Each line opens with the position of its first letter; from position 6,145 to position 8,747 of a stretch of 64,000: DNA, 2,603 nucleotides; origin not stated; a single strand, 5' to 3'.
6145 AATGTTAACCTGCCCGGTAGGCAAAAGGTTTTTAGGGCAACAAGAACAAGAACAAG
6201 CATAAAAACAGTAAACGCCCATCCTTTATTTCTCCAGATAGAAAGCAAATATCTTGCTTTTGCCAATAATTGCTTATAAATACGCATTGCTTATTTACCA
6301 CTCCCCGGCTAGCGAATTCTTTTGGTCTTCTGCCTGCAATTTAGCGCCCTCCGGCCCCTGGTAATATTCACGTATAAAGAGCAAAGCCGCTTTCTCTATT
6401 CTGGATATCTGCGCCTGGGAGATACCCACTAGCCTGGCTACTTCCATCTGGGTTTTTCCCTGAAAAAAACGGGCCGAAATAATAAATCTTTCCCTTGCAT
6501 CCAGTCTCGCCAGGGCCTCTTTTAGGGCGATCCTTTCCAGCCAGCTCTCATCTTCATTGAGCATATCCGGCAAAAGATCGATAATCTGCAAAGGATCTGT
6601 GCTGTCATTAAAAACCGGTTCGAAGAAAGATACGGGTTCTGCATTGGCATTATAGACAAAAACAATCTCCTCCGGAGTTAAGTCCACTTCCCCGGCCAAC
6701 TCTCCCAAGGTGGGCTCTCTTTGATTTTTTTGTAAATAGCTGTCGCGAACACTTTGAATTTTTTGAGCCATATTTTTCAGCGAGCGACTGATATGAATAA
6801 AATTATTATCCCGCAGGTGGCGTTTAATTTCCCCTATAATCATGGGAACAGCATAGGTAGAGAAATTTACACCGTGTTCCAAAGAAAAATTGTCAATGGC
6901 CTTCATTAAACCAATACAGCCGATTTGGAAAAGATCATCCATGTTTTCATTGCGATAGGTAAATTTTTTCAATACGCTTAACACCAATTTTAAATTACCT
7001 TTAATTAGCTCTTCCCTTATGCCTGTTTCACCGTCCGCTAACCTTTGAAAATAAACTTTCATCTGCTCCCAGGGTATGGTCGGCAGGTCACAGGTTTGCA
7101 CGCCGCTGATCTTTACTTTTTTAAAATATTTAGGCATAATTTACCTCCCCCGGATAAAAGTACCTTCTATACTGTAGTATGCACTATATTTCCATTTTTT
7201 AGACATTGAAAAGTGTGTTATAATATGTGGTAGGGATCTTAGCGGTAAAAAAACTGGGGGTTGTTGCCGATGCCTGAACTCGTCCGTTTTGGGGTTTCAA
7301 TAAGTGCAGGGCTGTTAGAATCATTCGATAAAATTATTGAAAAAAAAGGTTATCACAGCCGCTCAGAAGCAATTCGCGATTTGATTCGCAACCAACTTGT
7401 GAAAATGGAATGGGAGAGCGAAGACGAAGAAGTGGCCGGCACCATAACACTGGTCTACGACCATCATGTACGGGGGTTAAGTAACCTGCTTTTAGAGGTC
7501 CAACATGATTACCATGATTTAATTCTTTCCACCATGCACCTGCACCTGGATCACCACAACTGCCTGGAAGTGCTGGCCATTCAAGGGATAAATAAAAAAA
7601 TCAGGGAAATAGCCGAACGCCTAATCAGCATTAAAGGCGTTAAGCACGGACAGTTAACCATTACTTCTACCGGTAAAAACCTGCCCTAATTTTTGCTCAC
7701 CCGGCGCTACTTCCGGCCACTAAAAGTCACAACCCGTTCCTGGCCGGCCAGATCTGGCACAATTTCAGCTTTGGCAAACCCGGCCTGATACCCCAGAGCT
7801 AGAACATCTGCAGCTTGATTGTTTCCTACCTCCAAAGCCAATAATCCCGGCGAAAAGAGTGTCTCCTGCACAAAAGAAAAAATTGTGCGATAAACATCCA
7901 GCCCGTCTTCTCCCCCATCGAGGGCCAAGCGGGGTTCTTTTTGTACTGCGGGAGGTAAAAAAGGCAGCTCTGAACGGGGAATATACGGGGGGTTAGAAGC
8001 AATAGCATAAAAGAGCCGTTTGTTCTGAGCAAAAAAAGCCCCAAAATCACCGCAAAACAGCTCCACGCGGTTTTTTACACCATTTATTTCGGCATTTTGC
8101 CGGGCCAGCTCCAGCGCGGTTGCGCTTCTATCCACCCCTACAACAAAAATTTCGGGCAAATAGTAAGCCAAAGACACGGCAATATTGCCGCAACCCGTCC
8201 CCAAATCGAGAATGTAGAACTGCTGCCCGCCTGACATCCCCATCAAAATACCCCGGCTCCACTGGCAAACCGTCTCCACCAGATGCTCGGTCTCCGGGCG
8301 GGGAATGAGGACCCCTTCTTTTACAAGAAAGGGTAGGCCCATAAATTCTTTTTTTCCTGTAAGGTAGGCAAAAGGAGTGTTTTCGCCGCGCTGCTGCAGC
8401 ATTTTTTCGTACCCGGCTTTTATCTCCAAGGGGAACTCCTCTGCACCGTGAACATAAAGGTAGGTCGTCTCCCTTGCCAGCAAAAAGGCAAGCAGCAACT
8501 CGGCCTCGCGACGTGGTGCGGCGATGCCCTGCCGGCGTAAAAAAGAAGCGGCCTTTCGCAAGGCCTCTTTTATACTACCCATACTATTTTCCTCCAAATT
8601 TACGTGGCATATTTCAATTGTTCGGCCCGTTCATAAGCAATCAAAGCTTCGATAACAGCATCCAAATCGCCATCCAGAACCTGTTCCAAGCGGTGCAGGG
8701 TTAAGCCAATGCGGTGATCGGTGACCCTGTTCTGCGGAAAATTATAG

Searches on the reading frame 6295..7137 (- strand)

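Call 77: search_protein_families(library=pfam, proteins=[window:6295-7137:-], max_evalue=0.00001)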
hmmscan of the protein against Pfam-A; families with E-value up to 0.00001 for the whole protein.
window:6295-7137:- (280 aa): 3 families
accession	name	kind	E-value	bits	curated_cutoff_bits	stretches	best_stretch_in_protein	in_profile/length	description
PF04542.20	Sigma70_r2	-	1.2e-18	67.1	24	1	44-112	1-69/71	Sigma-70 region 2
PF04545.22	Sigma70_r4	-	4.6e-12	45.7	24.1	1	208-256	1-49/50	Sigma-70, region 4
PF04539.22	Sigma70_r3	-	1.7e-09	38.1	25.3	1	125-183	4-62/78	Sigma-70 region 3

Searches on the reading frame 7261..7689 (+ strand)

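Call 77: search_protein_families(library=pfam, proteins=[window:7261-7689:+], max_evalue=0.00001)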
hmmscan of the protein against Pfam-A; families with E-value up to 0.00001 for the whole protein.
window:7261-7689:+ (142 aa): 2 families
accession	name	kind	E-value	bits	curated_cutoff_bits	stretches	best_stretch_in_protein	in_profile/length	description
PF08753.17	NikR_C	-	7.5e-33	113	22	1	59-135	1-77/77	NikR C terminal nickel binding domain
PF01402.27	RHH_1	-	4.1e-07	30.2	20.5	1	9-46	1-37/39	Ribbon-helix-helix protein, copG family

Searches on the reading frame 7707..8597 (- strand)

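Call 77: search_protein_families(library=pfam, proteins=[window:7707-8597:-], max_evalue=0.00001)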
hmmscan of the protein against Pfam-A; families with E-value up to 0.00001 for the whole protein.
window:7707-8597:- (296 aa): 6 families
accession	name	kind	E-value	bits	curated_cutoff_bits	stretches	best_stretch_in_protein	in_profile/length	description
PF17827.6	PrmC_N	-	8.2e-19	68.4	23.4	1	11-81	1-71/71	PrmC N-terminal domain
PF05175.20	MTS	-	3e-11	43.7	23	1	128-205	34-108/170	Methyltransferase small domain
PF13847.12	Methyltransf_31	-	8.6e-11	42.2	27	1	129-187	7-65/145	Methyltransferase domain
PF13649.12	Methyltransf_25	-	1.4e-09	38.9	27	1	129-194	1-64/97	Methyltransferase domain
PF09445.16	Methyltransf_15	-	1.9e-06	28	22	1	128-192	3-65/165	RNA cap guanine-N2 methyltransferase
PF06325.19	PrmA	-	7.9e-06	26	22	0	128-181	164-216/296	Ribosomal protein L11 methyltransferase (PrmA)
